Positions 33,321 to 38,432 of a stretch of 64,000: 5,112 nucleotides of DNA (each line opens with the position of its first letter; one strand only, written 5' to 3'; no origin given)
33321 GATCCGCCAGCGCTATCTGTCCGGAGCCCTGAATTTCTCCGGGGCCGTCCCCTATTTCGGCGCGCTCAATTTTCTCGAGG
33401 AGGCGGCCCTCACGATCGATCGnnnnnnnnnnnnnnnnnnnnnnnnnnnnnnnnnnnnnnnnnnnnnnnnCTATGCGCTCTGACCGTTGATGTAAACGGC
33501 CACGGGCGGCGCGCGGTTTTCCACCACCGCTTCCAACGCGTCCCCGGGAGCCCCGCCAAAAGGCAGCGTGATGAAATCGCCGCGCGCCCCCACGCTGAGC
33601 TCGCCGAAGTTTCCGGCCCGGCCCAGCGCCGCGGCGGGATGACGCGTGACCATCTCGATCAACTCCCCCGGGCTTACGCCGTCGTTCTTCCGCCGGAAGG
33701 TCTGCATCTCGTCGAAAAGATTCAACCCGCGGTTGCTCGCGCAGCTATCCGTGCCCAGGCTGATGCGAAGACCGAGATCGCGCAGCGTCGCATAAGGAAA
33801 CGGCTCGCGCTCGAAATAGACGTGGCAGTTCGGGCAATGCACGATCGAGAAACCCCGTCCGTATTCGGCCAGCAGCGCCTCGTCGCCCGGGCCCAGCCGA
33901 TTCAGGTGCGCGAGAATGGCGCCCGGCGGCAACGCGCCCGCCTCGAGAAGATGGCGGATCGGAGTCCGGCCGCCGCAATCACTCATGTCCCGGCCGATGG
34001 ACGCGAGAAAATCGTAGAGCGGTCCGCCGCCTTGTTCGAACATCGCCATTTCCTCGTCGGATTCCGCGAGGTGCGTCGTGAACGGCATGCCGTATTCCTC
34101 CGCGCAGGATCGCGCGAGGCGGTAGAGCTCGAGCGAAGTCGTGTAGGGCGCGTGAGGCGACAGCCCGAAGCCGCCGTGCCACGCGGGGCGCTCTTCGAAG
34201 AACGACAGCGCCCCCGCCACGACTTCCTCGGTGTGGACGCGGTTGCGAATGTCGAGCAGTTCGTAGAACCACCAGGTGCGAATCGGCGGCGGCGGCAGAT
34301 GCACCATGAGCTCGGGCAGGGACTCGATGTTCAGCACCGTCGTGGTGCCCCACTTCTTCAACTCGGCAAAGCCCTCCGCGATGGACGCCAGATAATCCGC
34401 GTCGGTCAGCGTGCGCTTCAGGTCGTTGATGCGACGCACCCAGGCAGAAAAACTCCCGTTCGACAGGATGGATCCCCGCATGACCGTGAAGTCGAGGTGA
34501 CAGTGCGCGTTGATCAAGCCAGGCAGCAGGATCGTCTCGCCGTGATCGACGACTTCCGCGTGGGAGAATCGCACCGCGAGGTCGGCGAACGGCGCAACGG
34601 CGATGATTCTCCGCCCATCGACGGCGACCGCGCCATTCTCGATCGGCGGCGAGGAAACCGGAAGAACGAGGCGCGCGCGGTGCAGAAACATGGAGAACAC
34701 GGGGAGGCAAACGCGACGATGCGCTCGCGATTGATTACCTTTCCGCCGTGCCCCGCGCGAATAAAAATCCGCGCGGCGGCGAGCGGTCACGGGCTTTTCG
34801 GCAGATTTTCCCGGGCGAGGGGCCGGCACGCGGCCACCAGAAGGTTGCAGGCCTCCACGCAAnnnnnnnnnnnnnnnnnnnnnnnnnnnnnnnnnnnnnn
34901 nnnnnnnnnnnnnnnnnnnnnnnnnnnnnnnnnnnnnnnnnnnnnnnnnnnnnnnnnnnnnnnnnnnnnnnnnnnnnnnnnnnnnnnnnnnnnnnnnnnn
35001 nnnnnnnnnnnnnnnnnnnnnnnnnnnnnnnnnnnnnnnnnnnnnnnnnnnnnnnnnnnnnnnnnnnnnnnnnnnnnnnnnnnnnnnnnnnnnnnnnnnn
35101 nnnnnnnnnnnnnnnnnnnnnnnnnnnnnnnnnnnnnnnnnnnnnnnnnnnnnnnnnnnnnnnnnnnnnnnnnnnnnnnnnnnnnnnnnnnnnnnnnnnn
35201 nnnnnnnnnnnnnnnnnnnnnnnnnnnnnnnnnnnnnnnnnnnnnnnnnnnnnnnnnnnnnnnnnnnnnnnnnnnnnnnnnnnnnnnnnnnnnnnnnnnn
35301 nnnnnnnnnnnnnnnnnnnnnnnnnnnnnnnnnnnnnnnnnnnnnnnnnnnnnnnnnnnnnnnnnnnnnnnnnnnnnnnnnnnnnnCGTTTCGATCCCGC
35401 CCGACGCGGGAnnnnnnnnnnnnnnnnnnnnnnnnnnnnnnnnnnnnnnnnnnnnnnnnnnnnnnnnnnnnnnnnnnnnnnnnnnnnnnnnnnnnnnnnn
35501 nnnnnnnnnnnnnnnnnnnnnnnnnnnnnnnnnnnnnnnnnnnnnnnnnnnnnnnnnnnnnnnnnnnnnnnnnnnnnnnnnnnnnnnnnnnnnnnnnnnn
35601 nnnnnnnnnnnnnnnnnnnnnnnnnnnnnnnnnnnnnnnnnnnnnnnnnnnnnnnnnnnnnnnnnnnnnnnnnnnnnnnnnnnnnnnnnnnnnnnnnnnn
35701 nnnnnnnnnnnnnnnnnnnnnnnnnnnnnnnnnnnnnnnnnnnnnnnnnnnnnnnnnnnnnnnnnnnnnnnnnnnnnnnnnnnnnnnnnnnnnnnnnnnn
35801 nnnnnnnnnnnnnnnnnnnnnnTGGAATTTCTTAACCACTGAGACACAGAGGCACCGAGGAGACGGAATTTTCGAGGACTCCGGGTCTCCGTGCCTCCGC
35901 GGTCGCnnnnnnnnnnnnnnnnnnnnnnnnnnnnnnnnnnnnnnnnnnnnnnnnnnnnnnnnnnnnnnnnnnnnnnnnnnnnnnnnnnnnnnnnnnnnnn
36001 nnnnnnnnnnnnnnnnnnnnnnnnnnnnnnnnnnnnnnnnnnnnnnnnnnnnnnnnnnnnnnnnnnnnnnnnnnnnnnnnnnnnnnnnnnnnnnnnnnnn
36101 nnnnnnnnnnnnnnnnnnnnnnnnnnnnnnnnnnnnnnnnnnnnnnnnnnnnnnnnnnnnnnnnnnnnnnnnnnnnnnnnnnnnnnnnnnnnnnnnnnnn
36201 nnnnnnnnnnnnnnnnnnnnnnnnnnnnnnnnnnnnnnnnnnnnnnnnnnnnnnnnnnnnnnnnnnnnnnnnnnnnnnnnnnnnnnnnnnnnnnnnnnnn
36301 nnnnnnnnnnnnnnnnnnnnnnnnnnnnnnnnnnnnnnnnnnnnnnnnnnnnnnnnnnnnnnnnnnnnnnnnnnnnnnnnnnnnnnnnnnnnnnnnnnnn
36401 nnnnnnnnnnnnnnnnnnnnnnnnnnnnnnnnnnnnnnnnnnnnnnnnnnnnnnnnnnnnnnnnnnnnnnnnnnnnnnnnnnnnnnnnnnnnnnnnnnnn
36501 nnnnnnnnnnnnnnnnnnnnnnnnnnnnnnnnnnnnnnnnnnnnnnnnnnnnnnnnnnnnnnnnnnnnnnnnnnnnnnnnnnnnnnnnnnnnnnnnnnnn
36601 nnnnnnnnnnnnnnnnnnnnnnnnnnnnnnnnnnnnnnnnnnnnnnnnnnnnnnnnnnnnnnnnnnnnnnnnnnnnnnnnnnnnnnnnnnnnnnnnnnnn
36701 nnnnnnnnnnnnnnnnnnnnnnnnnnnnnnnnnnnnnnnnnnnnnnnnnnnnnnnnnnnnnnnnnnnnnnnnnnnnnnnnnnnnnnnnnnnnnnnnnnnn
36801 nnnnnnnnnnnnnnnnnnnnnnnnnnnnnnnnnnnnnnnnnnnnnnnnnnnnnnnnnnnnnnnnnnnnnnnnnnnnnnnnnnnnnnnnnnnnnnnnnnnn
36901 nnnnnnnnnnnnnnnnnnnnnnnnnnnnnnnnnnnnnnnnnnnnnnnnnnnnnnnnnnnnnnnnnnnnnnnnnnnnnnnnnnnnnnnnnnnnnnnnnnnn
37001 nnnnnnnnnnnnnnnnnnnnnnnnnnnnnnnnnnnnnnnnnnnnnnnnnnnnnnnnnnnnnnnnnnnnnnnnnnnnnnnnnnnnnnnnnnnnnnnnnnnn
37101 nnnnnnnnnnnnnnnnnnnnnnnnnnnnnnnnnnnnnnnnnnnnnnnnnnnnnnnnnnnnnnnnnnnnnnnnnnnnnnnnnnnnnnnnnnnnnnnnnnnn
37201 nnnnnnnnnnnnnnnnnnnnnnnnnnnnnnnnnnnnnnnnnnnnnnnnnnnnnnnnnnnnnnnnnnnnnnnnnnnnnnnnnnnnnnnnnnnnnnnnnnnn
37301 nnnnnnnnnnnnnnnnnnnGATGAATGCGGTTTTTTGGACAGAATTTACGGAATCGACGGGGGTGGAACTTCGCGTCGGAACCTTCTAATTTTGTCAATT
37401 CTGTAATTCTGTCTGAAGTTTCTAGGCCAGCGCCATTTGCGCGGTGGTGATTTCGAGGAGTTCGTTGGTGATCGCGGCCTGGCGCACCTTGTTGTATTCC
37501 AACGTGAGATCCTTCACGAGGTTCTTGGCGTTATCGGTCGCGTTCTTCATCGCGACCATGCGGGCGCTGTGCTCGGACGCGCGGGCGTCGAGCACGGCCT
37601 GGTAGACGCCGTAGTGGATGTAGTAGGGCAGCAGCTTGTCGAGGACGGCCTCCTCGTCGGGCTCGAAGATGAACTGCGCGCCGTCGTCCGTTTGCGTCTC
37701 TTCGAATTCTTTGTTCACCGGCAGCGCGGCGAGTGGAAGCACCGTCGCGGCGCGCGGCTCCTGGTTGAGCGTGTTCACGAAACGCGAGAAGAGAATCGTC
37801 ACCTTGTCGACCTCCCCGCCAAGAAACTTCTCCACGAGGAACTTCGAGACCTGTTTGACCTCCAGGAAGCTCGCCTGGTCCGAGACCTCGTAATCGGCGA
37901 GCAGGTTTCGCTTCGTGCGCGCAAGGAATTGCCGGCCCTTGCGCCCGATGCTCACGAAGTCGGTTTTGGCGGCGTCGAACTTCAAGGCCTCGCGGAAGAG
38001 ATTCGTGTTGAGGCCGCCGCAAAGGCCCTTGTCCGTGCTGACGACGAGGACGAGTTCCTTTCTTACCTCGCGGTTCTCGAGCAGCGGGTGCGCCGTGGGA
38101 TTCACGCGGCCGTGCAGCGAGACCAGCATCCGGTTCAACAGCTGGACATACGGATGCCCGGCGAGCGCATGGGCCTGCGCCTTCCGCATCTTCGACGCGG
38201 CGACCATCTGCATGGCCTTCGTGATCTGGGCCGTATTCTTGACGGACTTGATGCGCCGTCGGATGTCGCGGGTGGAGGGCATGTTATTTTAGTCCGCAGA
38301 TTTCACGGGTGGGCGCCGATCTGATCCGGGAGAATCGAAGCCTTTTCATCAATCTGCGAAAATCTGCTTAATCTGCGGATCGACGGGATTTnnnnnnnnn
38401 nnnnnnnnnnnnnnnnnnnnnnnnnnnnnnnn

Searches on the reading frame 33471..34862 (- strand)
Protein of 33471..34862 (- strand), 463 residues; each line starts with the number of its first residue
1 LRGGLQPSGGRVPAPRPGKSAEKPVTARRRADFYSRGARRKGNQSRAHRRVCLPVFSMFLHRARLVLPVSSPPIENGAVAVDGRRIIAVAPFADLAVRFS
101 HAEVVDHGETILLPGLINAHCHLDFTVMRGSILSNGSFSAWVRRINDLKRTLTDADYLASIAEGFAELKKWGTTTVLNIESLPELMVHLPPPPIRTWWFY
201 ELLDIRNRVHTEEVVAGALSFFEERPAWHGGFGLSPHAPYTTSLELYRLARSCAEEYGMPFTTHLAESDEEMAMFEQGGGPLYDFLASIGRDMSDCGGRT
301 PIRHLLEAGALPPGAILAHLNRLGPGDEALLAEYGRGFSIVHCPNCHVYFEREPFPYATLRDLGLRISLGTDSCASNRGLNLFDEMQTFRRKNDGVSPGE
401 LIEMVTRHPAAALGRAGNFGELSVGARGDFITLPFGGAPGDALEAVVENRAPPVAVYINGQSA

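Call 24: search_protein_families(library=pfam, proteins=[window:33471-34862:-], max_evalue=0.001)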
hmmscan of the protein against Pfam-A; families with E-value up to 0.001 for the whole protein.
window:33471-34862:- (463 aa): 3 families
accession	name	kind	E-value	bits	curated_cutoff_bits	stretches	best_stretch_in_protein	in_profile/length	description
PF01979.26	Amidohydro_1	-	1.2e-33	117.3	25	1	111-461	1-343/345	Amidohydrolase family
PF07969.17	Amidohydro_3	-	3.7e-12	46.9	29.7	1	355-461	357-469/472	Amidohydrolase family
PF22039.1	HUTI_composite_bact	-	0.00013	22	25.5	1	77-98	1-22/26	Imidazolonepropionase-like composite domain, bacteria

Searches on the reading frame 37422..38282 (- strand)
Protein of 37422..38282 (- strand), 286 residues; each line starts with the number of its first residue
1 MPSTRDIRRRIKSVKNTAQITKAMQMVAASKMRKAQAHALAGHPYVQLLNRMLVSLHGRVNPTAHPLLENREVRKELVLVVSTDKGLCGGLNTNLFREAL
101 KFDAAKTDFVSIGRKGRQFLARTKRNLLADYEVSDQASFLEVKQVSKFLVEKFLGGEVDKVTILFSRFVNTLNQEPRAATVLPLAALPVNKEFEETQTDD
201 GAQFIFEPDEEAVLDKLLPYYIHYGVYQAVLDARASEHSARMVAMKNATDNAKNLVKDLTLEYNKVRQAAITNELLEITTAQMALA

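Call 18: find_related_loci(query=window:37422-38282:-, collection=genome_contigs, flank=10000)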
Query window:37422-38282:- (286 aa) in genome_contigs; peptide patterns used: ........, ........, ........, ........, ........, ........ (x = any residue, [..] = any of these).
600 stretches matched a pattern (row limit reached: there are more); 581 encode a relative of the query (tblastn E <= 1e-3); the best 80 are kept; 80 distinct loci.
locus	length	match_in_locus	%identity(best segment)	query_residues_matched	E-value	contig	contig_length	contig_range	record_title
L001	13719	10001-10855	77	1-286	1e-149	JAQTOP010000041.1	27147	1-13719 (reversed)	MAG: Terrimicrobiaceae bacterium isolate STA_90 NODE_3330_length_27147_cov_8.099112_Sandtown_A, whole genome shotgun seq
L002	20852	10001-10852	76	1-286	2e-148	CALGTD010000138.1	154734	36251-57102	MAG TPA_asm: uncultured Spartobacteria bacterium isolate SRR4028130_bin.40_CONCOCT_v1.1_MAG genome assembly, contig: ERZ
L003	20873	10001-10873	65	1-286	2e-125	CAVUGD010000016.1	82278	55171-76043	MAG: uncultured Verrucomicrobiae bacterium isolate MFD02581.bin.3.147 genome assembly, contig: contig_27186, whole genom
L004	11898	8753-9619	66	1-286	5e-125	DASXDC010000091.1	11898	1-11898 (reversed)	MAG TPA_asm: Chthoniobacterales bacterium isolate SMAG_U5076 k141_336010, whole genome shotgun sequence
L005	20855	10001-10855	66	1-286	9e-125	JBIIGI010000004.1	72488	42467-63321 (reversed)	MAG: Chthoniobacterales bacterium isolate ME2001-07-16D8pf_3300042503_group1_bin107 Rohwer_bin2614_scaffold_92_c1, whole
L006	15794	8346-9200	66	1-286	1e-124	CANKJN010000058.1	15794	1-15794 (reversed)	MAG: Spartobacteria bacterium isolate RH-27jun17-232 genome assembly, contig: RH-27jun17-C10052, whole genome shotgun se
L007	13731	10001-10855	65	1-286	8e-124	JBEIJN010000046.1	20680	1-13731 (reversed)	MAG: Verrucomicrobiia bacterium isolate Sample-103-S77-bin-13 Sample_103_S77-bin_13-k141_1438888, whole genome shotgun s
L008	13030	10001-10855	65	3-286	5e-124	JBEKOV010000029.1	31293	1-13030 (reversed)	MAG: Chthoniobacteraceae bacterium isolate SPRUCE 449 SPRUCE_449_29, whole genome shotgun sequence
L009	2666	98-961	65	1-286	9e-130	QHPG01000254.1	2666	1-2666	MAG: Verrucomicrobia bacterium isolate AV34 14_0927_05_20cm_scaffold_57806_curated, whole genome shotgun sequence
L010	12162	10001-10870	63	1-286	2e-123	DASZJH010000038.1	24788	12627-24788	MAG TPA_asm: Chthoniobacterales bacterium isolate SMAG_U6624 k141_5912092, whole genome shotgun sequence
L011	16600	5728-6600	64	1-285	1e-123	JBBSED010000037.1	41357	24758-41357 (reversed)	MAG: Chthoniobacterales bacterium isolate LS1_sbin.35 LS1_sbin.35_K_715118_L_41357_cov_27.9990, whole genome shotgun seq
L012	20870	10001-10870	64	1-286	3e-123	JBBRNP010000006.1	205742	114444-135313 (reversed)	MAG: Chthoniobacterales bacterium isolate La1_metabat2.179 LA1C_B2.179_k141_3117600L_205742_cov_24.9989, whole genome sh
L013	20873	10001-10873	64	1-286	3e-123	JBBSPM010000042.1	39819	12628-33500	MAG: Chthoniobacterales bacterium isolate LS6_sbin.56 LS6_sbin.56_K_1650114_L_39819_cov_32.9996, whole genome shotgun se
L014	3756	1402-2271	63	1-286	7e-126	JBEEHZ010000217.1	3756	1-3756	MAG: Verrucomicrobiota bacterium isolate BP_750 scaffold_117440, whole genome shotgun sequence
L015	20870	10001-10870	63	1-286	1e-122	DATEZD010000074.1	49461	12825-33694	MAG TPA_asm: Candidatus Udaeobacter sp. isolate SMAG_U8465 k141_416428, whole genome shotgun sequence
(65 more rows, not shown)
